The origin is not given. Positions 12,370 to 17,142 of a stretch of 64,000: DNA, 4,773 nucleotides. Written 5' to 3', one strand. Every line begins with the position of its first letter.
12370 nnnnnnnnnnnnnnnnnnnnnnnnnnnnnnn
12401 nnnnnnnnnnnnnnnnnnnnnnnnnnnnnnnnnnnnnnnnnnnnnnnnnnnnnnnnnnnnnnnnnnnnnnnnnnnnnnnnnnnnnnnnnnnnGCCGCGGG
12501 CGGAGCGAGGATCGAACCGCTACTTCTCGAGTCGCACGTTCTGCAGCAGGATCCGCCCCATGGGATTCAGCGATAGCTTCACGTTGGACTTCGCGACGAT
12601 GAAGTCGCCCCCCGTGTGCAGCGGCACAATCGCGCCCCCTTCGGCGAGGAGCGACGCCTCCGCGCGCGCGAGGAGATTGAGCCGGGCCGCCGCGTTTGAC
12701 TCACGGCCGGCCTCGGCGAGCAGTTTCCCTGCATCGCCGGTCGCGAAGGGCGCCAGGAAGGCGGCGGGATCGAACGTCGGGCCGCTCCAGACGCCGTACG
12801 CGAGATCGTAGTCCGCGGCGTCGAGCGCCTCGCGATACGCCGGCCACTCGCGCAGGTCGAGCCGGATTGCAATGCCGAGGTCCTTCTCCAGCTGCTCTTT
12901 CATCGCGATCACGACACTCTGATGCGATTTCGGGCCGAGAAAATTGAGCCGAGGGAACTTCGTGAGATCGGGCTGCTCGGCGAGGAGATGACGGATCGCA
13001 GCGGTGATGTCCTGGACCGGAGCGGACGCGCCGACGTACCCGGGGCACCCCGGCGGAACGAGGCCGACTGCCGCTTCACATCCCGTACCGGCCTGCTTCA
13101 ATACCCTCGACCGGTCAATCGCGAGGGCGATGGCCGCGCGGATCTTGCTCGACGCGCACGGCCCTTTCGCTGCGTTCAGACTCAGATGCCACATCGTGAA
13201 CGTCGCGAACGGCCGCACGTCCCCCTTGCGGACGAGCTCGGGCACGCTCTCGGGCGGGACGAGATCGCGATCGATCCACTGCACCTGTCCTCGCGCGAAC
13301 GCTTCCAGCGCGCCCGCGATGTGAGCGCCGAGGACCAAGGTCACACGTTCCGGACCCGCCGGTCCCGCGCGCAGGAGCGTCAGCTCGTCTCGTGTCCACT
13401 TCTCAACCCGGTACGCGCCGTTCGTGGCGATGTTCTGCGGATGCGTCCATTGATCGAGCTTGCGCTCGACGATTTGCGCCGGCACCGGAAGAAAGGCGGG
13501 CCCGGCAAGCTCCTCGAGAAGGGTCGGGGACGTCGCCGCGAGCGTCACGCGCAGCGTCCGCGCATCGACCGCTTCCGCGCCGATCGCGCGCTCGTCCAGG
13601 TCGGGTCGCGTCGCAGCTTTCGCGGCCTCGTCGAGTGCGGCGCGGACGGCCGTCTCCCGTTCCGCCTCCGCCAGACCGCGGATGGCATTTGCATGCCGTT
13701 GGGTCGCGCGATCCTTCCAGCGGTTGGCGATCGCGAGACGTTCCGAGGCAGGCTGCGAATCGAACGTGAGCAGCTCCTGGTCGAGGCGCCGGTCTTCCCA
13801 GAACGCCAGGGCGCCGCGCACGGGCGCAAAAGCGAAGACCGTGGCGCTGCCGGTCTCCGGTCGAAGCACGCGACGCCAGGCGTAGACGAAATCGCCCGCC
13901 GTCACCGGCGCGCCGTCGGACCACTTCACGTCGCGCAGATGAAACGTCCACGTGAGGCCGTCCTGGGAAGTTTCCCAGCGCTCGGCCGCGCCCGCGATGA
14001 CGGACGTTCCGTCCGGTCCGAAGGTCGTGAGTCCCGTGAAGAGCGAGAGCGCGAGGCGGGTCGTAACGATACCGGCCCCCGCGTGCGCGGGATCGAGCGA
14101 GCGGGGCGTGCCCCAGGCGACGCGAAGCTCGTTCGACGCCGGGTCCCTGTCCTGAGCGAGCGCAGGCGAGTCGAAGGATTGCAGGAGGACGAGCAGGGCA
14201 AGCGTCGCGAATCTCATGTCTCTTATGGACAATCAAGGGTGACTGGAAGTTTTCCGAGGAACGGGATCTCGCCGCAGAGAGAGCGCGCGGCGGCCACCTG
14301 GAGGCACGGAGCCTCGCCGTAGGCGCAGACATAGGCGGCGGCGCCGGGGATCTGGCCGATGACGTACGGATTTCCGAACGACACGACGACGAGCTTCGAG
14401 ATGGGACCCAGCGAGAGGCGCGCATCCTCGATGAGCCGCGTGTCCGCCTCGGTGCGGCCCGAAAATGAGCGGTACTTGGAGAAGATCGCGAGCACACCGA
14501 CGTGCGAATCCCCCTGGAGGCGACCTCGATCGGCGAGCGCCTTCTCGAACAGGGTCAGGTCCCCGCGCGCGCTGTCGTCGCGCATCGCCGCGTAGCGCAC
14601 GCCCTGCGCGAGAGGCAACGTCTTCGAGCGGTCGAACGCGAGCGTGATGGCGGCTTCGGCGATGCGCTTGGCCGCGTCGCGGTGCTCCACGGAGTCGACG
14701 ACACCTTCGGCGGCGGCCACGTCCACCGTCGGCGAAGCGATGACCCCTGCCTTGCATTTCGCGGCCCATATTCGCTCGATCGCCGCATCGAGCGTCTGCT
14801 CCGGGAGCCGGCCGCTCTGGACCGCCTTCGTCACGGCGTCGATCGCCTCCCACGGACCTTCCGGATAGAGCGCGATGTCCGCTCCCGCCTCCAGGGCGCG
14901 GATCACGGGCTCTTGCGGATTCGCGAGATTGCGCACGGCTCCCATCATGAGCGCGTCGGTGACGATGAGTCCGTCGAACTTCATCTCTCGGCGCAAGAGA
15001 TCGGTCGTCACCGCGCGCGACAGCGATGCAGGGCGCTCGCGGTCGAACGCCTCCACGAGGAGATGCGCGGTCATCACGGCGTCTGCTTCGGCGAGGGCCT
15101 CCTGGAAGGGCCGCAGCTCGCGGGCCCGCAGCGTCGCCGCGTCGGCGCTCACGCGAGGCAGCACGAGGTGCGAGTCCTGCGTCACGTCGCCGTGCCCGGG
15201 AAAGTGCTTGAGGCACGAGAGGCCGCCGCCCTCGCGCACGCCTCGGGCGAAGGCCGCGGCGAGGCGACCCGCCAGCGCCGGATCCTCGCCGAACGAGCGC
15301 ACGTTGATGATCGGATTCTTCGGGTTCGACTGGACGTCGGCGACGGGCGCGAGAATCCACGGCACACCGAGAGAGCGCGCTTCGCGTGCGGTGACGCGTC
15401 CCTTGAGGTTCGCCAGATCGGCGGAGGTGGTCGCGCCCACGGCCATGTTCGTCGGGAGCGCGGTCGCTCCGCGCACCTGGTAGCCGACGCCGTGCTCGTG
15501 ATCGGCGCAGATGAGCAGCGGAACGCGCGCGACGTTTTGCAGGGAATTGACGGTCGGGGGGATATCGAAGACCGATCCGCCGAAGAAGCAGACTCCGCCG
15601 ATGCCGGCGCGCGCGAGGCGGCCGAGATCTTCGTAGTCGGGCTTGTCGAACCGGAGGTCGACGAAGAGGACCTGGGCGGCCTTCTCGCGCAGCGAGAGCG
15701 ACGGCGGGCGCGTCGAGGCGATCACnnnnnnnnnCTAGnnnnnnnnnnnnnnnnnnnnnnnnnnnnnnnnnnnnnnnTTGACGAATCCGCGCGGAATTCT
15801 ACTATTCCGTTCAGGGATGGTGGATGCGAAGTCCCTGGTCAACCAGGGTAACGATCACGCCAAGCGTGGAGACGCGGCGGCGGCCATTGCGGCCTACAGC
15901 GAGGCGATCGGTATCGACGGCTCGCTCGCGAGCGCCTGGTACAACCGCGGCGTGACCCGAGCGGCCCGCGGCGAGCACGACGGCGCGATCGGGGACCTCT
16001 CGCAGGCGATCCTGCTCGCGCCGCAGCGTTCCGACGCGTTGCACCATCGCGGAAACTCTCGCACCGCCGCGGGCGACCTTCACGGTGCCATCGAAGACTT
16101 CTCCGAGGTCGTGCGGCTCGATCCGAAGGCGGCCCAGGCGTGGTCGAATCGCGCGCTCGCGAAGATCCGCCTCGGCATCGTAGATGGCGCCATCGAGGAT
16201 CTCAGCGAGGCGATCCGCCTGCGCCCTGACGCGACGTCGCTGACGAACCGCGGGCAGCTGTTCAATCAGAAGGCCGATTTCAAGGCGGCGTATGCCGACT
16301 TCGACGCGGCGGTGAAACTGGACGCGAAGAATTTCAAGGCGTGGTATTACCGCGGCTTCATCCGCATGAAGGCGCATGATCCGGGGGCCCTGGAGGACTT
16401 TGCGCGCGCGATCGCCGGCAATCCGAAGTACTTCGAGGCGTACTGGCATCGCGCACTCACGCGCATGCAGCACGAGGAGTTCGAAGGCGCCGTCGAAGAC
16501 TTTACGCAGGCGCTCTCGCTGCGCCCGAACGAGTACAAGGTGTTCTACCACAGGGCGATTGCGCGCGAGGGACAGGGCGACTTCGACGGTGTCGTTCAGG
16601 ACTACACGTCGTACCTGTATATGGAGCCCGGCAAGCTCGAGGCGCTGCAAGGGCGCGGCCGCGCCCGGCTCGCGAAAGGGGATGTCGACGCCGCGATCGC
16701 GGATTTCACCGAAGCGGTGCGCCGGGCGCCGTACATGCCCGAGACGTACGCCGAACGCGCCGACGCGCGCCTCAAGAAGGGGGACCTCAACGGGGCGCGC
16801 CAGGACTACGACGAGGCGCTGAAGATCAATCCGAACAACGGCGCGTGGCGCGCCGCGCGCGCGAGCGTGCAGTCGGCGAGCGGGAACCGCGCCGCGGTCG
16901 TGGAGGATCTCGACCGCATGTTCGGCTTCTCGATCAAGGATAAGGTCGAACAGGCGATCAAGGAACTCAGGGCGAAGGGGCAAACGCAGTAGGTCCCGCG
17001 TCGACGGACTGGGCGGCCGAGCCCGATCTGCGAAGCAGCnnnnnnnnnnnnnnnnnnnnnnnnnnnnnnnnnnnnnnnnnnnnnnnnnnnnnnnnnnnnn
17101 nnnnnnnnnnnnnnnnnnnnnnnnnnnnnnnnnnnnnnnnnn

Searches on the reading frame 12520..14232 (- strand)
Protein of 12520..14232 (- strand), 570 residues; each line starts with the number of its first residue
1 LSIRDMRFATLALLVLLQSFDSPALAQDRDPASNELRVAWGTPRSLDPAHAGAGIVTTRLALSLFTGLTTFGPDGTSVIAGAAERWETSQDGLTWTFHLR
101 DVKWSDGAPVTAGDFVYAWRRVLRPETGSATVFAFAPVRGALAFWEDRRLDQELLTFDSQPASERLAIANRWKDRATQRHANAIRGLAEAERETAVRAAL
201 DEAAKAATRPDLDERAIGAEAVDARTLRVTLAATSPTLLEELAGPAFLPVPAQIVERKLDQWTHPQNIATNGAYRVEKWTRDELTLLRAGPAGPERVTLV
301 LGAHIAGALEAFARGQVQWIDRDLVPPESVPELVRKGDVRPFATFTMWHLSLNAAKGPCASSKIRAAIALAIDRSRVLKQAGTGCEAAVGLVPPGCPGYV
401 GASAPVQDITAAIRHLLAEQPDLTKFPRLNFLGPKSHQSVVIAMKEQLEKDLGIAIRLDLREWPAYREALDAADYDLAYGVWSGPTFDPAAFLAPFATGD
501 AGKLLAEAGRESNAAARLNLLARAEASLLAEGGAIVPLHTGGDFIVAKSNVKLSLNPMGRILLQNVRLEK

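Call 2: search_protein_families(library=pfam, proteins=[window:12520-14232:-], max_evalue=0.01)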
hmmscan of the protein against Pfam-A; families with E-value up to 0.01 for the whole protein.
window:12520-14232:- (570 aa): 1 family
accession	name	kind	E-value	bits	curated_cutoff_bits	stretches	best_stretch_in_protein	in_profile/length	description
PF00496.27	SBP_bac_5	-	5.6e-55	187.4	32.4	1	79-500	3-364/368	Bacterial extracellular solute-binding proteins, family 5 Middle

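Call 3: search_protein_families(library=ncbifam, proteins=[window:12520-14232:-], max_evalue=0.01)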
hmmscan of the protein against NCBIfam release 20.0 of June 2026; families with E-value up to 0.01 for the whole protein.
window:12520-14232:- (570 aa): 10 families
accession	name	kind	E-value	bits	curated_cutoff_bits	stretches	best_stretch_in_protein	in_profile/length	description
NF011684.0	PRK15104.1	equivalog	6.3e-43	147.3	947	3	42-130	48-134/543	oligopeptide ABC transporter substrate-binding protein OppA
NF007287.0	PRK09755.1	equivalog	2.3e-36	125.8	1098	2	206-495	144-447/535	ABC transporter substrate-binding protein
TIGR02294.1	nickel_nikA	equivalog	1.5e-13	50.2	393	1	67-112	38-83/501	nickel ABC transporter substrate-binding protein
NF043070.1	DppA_dipep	equivalog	8e-13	47.8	1005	2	40-121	36-124/535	dipeptide ABC transporter periplasmic-binding protein DppA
NF011942.0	PRK15413.1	equivalog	4.6e-10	38.8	594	0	349-419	270-340/512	glutathione ABC transporter substrate-binding protein GsiB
NF011689.0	PRK15109.1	equivalog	1.4e-09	37.2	560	2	45-123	46-131/547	ABC transporter substrate-binding protein SapA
NF045467.1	Opp4A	equivalog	9.1e-07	27.5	650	1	82-129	82-130/556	oligopeptide ABC transporter substrate-binding protein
NF047575.1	opine_bind_CntA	exception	3.1e-05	22.7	800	1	82-112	81-112/535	staphylopine-dependent metal ABC transporter substrate-binding lipoprotein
NF045468.1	Opp5A_nikA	equivalog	0.00099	17.7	600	0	222-384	119-280/488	nickel ABC transporter substrate-binding protein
NF043077.1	MMSYN1_0169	equivalog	0.0061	15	650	0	82-135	85-147/896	oligopeptide ABC transporter substrate-binding protein OppA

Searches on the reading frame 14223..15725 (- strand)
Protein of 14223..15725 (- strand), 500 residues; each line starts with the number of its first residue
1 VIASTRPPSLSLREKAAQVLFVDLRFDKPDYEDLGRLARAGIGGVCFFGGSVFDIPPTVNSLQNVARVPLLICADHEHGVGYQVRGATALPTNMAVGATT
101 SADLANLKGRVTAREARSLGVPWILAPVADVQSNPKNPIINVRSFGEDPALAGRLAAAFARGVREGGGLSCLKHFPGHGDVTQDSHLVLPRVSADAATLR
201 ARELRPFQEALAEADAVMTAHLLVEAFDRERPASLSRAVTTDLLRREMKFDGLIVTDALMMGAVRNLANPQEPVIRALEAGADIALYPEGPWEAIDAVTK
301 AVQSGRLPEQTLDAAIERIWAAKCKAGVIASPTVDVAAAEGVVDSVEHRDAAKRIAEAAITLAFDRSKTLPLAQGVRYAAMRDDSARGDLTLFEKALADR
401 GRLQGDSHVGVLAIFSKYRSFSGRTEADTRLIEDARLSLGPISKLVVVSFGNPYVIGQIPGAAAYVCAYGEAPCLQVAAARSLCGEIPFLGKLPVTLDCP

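Call 43: search_protein_families(library=pfam, proteins=[window:14223-15725:-], max_evalue=0.001)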
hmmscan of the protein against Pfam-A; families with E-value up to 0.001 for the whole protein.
window:14223-15725:- (500 aa): 1 family
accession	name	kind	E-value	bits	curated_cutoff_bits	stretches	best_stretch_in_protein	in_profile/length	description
PF00933.27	Glyco_hydro_3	-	4.6e-79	266.6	27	1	12-320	2-314/316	Glycosyl hydrolase family 3 N terminal domain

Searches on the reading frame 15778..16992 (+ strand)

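Call 43: search_protein_families(library=pfam, proteins=[window:15778-16992:+], max_evalue=0.001)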
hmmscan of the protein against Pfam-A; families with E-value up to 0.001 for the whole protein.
window:15778-16992:+ (404 aa): 16 families
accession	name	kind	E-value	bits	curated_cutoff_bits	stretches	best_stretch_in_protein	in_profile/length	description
PF00515.34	TPR_1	-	1.4e-48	161.2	27.8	3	322-354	2-34/34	Tetratricopeptide repeat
PF07719.23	TPR_2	-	6.1e-43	141.8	27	2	321-354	1-34/34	Tetratricopeptide repeat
PF13414.12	TPR_11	-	1.1e-40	137.5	26.8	3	92-133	1-42/42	TPR repeat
PF13181.12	TPR_8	-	1.5e-32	109.4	25.7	0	322-354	2-34/34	Tetratricopeptide repeat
PF13432.12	TPR_16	-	8.4e-28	96.9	32.7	4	293-354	3-64/65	Tetratricopeptide repeat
PF13371.12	TPR_9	-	8.1e-25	87.1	35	2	105-153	15-63/73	Tetratricopeptide repeat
PF13431.12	TPR_17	-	2.4e-22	77.7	24.4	0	175-199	2-26/34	Tetratricopeptide repeat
PF13428.12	TPR_14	-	1.9e-16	59.3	23.5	0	321-362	1-42/44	Tetratricopeptide repeat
PF14559.12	TPR_19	-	1.1e-15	58.1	25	1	298-363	2-67/68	Tetratricopeptide repeat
PF13174.12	TPR_6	-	3.7e-14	52.7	26.3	0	288-318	1-31/33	Tetratricopeptide repeat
PF01239.28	PPTA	-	9.4e-13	47.5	29.5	0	171-195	4-28/32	Protein prenyltransferase alpha subunit repeat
PF13424.12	TPR_12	-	6.4e-11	42.7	30.1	0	50-110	2-63/77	Tetratricopeptide repeat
PF16918.11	PknG_TPR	-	1.7e-05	24.2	27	1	215-310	124-218/340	Protein kinase G tetratricopeptide repeat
PF23914.1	TPR_CcmH_CycH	-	5.7e-05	23.4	42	0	51-146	50-148/158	Cytochrome c-type biogenesis protein H TPR domain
PF14561.12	TPR_20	-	0.00011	22.9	25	0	199-247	2-50/90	Tetratricopeptide repeat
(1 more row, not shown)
